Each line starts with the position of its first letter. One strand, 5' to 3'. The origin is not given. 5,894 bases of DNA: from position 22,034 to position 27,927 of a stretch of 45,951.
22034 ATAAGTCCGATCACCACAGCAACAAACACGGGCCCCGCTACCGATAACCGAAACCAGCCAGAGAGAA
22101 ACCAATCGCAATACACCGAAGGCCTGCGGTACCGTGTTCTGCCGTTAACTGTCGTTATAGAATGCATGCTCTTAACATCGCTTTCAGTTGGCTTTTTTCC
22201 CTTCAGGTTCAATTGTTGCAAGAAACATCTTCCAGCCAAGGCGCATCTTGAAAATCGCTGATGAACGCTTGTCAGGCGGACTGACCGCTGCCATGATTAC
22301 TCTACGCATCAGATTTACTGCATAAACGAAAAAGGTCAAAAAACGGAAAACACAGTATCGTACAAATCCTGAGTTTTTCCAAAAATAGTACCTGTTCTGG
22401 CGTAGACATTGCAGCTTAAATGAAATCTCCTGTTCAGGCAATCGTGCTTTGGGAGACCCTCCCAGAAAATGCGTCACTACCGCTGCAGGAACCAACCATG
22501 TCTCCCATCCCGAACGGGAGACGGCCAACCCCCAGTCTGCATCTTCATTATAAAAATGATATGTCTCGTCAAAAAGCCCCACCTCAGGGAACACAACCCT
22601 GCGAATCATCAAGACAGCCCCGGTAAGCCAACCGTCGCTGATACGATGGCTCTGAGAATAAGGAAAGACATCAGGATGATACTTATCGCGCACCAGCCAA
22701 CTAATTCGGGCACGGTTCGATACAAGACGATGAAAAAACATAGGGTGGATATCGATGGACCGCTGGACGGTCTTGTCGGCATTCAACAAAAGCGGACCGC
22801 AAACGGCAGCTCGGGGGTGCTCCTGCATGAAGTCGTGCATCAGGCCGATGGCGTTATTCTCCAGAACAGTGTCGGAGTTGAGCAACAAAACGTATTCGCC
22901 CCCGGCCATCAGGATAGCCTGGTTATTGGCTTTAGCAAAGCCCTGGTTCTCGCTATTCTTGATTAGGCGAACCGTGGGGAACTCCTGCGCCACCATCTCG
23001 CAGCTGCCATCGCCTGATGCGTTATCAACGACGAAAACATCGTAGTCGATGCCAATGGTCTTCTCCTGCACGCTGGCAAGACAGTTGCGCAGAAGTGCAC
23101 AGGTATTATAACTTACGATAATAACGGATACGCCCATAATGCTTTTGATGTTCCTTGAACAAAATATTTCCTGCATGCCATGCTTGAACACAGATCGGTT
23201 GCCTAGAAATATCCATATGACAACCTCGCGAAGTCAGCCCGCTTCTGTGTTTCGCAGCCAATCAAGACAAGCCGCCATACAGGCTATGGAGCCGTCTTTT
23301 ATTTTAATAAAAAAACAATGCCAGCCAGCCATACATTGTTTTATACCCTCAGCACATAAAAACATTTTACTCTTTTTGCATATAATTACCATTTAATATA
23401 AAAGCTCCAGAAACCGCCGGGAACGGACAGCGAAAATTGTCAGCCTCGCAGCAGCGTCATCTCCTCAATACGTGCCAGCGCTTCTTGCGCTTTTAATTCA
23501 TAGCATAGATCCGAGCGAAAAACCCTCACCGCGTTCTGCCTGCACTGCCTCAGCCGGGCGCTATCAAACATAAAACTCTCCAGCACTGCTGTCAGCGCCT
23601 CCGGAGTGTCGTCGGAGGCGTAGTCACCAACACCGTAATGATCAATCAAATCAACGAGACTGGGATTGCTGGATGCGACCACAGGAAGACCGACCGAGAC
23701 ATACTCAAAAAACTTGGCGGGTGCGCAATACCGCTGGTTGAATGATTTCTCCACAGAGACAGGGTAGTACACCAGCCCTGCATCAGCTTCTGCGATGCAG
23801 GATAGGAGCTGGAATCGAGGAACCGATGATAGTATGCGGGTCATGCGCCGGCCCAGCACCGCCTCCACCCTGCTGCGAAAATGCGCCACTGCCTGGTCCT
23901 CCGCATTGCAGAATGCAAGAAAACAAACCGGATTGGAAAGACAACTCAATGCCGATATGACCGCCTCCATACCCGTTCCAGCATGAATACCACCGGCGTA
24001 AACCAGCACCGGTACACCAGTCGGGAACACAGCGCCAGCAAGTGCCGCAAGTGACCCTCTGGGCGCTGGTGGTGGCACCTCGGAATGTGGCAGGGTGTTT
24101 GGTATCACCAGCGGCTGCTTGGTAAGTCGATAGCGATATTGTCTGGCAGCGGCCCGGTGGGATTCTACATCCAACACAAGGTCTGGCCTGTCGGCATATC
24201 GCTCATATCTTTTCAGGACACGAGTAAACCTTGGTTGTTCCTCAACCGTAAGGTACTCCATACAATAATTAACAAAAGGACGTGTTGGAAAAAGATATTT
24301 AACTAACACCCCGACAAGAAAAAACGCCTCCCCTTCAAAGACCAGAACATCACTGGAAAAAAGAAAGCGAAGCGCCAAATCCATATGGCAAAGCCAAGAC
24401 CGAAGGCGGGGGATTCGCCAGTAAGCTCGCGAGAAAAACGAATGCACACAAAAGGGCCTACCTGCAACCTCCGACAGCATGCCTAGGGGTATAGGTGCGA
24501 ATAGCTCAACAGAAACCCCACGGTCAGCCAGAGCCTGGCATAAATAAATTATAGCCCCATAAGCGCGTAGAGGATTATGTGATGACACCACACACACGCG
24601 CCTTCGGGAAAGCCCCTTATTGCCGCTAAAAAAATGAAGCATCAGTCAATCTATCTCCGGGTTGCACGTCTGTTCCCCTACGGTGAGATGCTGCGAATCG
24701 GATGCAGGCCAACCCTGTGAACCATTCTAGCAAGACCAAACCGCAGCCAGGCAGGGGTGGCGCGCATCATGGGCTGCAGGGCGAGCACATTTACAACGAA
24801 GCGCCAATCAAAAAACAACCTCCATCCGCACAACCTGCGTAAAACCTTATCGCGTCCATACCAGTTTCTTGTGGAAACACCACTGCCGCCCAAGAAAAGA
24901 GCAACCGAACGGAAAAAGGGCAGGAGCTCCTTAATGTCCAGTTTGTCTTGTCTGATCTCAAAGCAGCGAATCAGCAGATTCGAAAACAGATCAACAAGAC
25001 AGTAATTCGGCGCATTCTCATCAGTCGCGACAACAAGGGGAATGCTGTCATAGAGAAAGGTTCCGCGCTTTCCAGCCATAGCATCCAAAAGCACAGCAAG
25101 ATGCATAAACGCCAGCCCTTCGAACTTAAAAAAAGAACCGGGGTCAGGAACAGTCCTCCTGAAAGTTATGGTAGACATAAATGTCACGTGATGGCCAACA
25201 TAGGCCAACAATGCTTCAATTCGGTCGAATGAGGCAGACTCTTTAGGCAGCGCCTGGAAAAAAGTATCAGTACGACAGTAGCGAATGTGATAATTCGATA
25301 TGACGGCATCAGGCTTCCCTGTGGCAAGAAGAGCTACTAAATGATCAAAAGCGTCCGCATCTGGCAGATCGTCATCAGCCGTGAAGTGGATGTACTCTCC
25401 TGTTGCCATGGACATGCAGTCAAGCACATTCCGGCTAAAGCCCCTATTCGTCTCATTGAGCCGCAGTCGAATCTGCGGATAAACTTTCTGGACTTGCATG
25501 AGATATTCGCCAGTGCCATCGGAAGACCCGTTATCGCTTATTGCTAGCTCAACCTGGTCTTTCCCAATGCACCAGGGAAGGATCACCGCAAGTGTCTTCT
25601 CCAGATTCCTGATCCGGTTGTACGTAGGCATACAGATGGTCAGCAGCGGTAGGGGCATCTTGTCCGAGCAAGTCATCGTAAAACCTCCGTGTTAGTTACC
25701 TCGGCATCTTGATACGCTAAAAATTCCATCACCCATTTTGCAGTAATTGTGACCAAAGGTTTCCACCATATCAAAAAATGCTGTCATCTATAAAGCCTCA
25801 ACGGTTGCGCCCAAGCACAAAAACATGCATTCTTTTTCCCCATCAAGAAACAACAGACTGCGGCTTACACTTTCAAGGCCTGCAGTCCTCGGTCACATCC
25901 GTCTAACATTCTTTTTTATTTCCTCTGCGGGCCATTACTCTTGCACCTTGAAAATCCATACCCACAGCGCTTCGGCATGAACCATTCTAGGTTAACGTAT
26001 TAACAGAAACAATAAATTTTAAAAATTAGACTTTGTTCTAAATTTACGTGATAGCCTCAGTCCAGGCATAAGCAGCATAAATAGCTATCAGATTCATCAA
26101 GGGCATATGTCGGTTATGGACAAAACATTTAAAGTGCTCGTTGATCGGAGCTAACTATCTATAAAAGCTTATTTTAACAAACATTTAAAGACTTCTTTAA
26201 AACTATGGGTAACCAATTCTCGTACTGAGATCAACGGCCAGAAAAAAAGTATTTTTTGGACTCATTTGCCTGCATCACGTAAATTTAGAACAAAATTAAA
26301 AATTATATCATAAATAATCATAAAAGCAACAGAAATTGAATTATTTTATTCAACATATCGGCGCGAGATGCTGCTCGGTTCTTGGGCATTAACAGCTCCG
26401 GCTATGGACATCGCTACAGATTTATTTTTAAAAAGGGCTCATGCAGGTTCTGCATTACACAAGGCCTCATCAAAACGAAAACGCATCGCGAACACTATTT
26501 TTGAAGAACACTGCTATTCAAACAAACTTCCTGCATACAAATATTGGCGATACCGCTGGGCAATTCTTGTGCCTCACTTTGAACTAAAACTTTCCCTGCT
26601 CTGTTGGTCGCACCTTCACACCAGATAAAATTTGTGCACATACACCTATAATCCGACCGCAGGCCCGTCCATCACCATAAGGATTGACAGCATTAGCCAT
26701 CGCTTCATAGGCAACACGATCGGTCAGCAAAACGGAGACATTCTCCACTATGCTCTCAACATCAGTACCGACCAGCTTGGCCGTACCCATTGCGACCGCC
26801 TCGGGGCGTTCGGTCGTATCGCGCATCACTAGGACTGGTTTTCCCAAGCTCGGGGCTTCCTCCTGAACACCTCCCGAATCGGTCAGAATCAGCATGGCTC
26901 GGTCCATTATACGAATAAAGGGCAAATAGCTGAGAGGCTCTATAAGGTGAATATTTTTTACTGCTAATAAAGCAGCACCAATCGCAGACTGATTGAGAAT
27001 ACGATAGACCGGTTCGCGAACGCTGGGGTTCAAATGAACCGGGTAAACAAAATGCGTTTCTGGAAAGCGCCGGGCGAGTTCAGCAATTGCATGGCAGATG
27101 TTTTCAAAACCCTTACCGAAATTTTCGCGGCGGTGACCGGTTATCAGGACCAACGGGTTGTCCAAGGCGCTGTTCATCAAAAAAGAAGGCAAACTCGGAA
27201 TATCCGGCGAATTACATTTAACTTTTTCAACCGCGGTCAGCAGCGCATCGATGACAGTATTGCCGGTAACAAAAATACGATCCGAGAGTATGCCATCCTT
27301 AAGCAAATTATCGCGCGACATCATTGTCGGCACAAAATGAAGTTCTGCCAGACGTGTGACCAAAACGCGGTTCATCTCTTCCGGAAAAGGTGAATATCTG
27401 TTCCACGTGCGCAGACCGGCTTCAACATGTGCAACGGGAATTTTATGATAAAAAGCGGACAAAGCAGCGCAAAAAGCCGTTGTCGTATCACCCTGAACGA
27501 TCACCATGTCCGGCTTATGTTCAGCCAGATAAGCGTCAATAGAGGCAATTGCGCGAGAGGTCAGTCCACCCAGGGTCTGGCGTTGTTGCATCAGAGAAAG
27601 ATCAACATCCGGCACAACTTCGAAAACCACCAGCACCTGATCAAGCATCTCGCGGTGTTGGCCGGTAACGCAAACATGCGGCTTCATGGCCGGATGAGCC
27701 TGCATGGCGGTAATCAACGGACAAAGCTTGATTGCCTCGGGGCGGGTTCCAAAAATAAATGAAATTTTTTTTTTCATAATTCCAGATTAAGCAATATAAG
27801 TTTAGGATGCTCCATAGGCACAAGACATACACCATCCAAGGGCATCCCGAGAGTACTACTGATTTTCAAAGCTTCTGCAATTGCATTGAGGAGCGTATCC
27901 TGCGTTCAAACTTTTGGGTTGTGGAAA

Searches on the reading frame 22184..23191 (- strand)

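Call 8: search_protein_families(library=pfam, proteins=[window:22184-23191:-], max_evalue=0.0001)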
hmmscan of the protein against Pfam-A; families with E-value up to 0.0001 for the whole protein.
window:22184-23191:- (335 aa): 3 families
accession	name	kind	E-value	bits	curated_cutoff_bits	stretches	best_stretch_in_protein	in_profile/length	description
PF00535.33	Glycos_transf_2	-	3e-24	86.3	23.3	1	22-151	1-135/168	Glycosyl transferase family 2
PF13641.12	Glyco_tranf_2_3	-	1.5e-15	58.3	27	1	21-249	3-219/230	Glycosyltransferase like family 2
PF13632.12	Glyco_trans_2_3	-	5e-07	30.2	27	1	100-300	1-169/198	Glycosyl transferase family group 2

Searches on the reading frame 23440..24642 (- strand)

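Call 9: search_protein_families(library=pfam, proteins=[window:23440-24642:-], max_evalue=0.0001)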
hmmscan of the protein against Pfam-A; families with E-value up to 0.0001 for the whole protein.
window:23440-24642:- (400 aa): 1 family
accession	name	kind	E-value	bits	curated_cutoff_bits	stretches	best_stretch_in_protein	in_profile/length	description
PF00534.26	Glycos_transf_1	-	2.6e-05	24.3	26.4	1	207-371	12-169/172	Glycosyl transferases group 1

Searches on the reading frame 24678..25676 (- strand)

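Call 9: search_protein_families(library=pfam, proteins=[window:24678-25676:-], max_evalue=0.0001)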
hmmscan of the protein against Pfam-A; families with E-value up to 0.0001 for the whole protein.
window:24678-25676:- (332 aa): 2 families
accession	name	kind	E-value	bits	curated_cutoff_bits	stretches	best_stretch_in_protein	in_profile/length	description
PF00535.33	Glycos_transf_2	-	5.7e-22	78.9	23.3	1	13-168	1-155/168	Glycosyl transferase family 2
PF13641.12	Glyco_tranf_2_3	-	3.4e-06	27.7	27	1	12-132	3-126/230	Glycosyltransferase like family 2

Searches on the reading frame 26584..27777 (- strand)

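Call 9: search_protein_families(library=pfam, proteins=[window:26584-27777:-], max_evalue=0.0001)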
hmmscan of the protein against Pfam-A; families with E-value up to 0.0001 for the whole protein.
window:26584-27777:- (397 aa): 1 family
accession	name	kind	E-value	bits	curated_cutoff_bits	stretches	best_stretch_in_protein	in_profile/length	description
PF02350.25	Epimerase_2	-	2.3e-118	395.5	30.6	1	24-378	2-344/347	UDP-N-acetylglucosamine 2-epimerase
